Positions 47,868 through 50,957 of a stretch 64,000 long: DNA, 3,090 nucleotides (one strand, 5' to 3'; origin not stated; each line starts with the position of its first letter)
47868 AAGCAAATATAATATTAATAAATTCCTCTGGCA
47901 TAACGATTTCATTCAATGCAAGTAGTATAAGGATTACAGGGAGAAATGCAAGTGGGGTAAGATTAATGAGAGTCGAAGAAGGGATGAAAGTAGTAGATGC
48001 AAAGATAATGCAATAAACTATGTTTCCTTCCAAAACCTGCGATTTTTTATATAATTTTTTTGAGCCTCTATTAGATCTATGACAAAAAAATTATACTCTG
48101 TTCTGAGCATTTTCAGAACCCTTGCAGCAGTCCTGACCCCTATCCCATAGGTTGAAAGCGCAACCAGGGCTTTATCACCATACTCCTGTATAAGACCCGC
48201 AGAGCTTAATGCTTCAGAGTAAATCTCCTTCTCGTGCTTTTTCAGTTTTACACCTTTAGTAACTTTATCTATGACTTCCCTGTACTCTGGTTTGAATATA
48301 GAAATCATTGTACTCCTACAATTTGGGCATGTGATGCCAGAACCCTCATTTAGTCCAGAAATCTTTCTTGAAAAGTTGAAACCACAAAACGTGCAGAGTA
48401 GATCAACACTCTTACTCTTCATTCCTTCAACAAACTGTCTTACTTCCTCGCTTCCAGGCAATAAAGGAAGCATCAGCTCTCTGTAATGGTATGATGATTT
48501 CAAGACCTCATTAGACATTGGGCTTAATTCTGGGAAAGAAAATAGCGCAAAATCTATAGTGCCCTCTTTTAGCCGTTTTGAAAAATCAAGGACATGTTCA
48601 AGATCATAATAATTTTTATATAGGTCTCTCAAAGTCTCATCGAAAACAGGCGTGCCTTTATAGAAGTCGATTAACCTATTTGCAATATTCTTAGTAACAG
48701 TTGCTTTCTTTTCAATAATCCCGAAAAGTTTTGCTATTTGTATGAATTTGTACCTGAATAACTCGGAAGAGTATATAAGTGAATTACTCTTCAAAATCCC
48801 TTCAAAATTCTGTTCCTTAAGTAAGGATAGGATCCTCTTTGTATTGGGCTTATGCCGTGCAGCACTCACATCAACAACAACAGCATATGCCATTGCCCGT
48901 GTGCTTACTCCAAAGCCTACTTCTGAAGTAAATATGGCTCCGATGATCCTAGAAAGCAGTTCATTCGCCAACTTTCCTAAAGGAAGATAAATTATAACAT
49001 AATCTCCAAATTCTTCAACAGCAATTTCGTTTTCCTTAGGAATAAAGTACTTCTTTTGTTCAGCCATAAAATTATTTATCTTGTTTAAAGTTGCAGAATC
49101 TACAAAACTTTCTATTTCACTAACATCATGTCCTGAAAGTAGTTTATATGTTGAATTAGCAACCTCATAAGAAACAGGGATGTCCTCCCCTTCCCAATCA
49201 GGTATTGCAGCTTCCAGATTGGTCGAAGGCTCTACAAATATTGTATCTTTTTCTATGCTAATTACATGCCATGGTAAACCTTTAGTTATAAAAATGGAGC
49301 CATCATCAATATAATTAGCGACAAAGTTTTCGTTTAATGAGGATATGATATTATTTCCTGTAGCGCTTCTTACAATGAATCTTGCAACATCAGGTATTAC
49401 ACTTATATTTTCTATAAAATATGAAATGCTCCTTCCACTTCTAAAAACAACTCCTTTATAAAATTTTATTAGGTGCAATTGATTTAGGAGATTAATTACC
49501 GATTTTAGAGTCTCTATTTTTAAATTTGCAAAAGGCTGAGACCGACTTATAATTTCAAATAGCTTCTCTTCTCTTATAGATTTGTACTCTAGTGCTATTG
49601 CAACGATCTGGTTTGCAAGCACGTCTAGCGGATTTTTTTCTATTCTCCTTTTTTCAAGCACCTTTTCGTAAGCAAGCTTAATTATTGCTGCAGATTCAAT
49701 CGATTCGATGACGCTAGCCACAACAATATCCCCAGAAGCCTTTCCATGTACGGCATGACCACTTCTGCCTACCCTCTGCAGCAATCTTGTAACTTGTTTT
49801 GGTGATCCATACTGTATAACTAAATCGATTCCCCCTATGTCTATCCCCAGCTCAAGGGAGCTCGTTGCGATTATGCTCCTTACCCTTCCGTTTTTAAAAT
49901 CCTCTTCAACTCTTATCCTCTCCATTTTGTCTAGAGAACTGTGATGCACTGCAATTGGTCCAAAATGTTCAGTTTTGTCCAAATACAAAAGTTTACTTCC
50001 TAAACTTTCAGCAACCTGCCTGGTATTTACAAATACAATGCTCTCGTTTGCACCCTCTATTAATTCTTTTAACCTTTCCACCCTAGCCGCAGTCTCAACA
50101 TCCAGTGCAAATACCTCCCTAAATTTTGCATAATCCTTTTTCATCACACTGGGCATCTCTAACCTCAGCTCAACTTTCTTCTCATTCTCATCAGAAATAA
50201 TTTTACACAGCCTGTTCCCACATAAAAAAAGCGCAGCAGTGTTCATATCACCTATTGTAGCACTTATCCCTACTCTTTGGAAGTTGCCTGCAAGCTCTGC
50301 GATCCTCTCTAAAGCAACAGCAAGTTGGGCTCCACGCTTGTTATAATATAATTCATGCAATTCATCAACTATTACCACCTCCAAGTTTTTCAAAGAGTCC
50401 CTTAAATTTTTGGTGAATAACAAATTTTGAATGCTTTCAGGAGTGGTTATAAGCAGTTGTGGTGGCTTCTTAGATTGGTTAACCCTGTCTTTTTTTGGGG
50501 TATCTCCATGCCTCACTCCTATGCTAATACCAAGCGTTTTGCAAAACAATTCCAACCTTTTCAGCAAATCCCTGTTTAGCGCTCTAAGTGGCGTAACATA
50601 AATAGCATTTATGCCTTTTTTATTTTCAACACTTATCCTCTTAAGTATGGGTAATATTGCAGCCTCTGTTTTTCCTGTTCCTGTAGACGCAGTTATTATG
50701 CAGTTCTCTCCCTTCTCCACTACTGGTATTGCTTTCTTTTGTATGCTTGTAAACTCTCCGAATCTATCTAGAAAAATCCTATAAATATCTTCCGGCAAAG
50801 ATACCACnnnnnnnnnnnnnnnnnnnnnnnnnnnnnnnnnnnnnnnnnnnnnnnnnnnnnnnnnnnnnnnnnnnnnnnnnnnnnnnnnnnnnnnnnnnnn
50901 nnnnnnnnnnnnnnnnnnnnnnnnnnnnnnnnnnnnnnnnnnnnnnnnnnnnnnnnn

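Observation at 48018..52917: Translationally coupled string: wHTH-like protein, sequon-rich CARDB-like surface protein, Lhr helicase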

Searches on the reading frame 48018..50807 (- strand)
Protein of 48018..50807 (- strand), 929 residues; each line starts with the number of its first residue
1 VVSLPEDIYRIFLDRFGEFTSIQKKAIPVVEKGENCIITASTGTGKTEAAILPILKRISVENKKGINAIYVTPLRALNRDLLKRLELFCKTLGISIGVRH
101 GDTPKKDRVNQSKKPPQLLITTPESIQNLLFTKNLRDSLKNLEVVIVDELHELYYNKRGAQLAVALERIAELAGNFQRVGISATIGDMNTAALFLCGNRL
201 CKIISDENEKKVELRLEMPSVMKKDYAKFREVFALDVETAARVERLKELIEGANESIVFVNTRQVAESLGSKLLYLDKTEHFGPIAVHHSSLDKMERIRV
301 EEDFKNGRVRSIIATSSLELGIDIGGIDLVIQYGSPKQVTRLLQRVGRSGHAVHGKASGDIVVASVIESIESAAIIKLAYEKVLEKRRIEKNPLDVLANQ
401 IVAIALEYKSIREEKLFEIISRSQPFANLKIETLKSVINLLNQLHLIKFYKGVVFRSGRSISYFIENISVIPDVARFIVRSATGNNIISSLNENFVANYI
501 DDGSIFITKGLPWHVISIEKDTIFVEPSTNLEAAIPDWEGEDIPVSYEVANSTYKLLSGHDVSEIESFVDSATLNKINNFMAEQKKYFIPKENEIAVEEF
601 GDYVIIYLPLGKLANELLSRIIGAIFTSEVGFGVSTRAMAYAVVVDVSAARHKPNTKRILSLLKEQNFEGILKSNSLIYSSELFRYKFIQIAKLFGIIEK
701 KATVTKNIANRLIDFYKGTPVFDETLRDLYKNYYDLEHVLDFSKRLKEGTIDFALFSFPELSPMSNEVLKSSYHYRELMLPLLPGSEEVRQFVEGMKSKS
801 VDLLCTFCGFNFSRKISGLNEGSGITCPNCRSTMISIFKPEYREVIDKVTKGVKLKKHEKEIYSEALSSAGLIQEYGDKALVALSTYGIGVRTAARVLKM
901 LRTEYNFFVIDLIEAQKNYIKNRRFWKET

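Call 5: search_protein_families(library=pfam, proteins=[window:48018-50807:-], max_evalue=0.1)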
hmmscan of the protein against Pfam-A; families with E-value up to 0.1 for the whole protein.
window:48018-50807:- (929 aa): 9 families
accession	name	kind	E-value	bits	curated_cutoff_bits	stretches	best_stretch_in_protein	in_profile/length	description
PF00270.35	DEAD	-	7e-38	130.4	26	1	20-186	1-161/167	DEAD/DEAH box helicase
PF08494.16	DEAD_assoc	-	5.7e-25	88.7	23.5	1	589-765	1-191/191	DEAD/H associated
PF00271.37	Helicase_C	-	2.8e-23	82.7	23.5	1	243-351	3-108/110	Helicase conserved C-terminal domain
PF19306.5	WH_Lhr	-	2.3e-15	56.8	27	1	381-531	5-164/168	Large helicase-related protein, winged helix domain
PF04851.21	ResIII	-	4e-12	46.8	22.5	1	22-185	7-162/164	Type III restriction enzyme, res subunit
PF13245.12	AAA_19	-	0.008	16.8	25.1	1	23-154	1-103/134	AAA domain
PF22590.2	Cas3-like_C_2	-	0.039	14.7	27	0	258-348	7-100/106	CRISPR-associated nuclease/helicase Cas3, C-terminal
PF25206.1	DUF7836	-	0.058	13.7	26.7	0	796-833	1-39/59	Domain of unknown function (DUF7836)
PF22527.2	DEXQc_Suv3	-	0.073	13.1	27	0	42-166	22-118/154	DEXQ-box helicase domain of Suv3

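Call 7: search_protein_families(library=ncbifam, proteins=[window:48018-50807:-], max_evalue=0.1)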
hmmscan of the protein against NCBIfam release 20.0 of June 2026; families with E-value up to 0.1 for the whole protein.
window:48018-50807:- (929 aa): 43 families (the best 25 are shown)
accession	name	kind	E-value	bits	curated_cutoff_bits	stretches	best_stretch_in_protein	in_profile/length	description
NF010338.0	PRK13767.1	equivalog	1e-129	434.3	849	1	7-771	22-841/877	ATP-dependent helicase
TIGR04121.1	DEXH_lig_assoc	equivalog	8.1e-127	424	850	1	18-706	13-706/804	ligase-associated DNA damage response DEXH box helicase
NF007284.0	PRK09751.1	equivalog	9.8e-71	238.5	1496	2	11-273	22-312/1538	ATP-dependent helicase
TIGR03817.1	DECH_helic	hypoth_equivalog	2.4e-34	118.7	874.1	1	23-364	41-383/742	helicase/secretion neighborhood putative DEAH-box helicase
NF053631.1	RNA_helic_CshA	equivalog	1.3e-28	100.1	646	1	16-391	19-373/434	degradosome RNA helicase CshA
NF002654.0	PRK02362.1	equivalog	1.1e-26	93.4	887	2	30-273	36-263/739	ATP-dependent DNA helicase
NF053636.1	DDHlcsCsdAPsy1082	equivalog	1.2e-24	86.8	890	1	19-362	26-345/512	DEAD/DEAH box helicase CsdA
NF008744.0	PRK11776.1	equivalog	2.2e-23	82.5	524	1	16-381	24-368/460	ATP-dependent RNA helicase DbpA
NF001308.0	PRK00254.1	equivalog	7.1e-23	80.7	1216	2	23-269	28-254/720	ATP-dependent DNA helicase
NF008394.0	PRK11192.1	equivalog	5.1e-21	75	507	1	17-377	24-361/441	ATP-dependent RNA helicase SrmB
NF053711.1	RNA_heli_RhlE1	exception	1.3e-19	70.2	750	1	18-387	23-370/434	RNA helicase RhlE1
NF007882.0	PRK10590.1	equivalog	1.8e-19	70.1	743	1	15-355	20-343/456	ATP-dependent RNA helicase RhlE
NF010337.0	PRK13766.1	equivalog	5.4e-19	67.8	610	2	243-357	354-473/781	Hef nuclease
TIGR01587.1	cas3_core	equivalog_domain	9.7e-19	67.7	102.45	1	37-366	3-334/358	CRISPR-associated helicase Cas3'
NF040935.1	helicase_Hel308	equivalog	2e-18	65.9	1200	1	23-274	31-268/704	ATP-dependent DNA helicase Hel308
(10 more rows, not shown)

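Call 59: search_protein_families(library=padloc, proteins=[window:48018-50807:-], max_evalue=0.01)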
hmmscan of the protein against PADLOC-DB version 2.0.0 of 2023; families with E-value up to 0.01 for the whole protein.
window:48018-50807:- (929 aa): 65 families (the best 25 are shown)
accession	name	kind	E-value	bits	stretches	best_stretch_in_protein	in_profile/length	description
PDLC02503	BrxHI|BrxHII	-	4e-98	327.5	1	18-659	24-647/698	BrxHI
PDLC03960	SngC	-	2.3e-88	295.7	1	11-673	17-680/720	-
PDLC02897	DpdJ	-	1.6e-70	236.3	1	11-550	92-658/1570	DpdJ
PDLC02501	BrxHI|BrxHII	-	6.1e-55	184.7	1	21-558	26-553/925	BrxHI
PDLC00036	DruE3|DruE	-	1.7e-24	83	2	34-192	109-292/2023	SNF2 family N-terminal domain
PDLC00938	Cas3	-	2.6e-19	67.7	1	37-366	3-334/358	CRISPR-associated helicase Cas3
PDLC03928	PsyrT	-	1.1e-18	64.9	2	239-354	226-337/689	-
PDLC01252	Cas3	-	2.2e-17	61.5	1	37-363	3-297/324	CAS-I; effector_G3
PDLC02896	DpdJ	-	6.2e-17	58.6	2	108-189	329-416/1487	DpdJ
PDLC00186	HamB1|HamB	-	1.8e-15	54.1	1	19-181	147-303/864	DEAD-box helicase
PDLC00035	DruE3|DruE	-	2.4e-15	53.4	2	288-357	1038-1108/1460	SNF2 family N-terminal domain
PDLC02707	PbeA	-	3.2e-15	53.7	2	21-184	255-412/672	PbeA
PDLC00192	HamB1|HamB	-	3.3e-15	52.8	2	18-171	268-418/1104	DEAD-box helicase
PDLC02864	DpdF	-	5.6e-15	53.1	2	236-399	213-372/610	DpdF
PDLC01761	Cas3b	-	1.3e-14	51.8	2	144-370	356-550/705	-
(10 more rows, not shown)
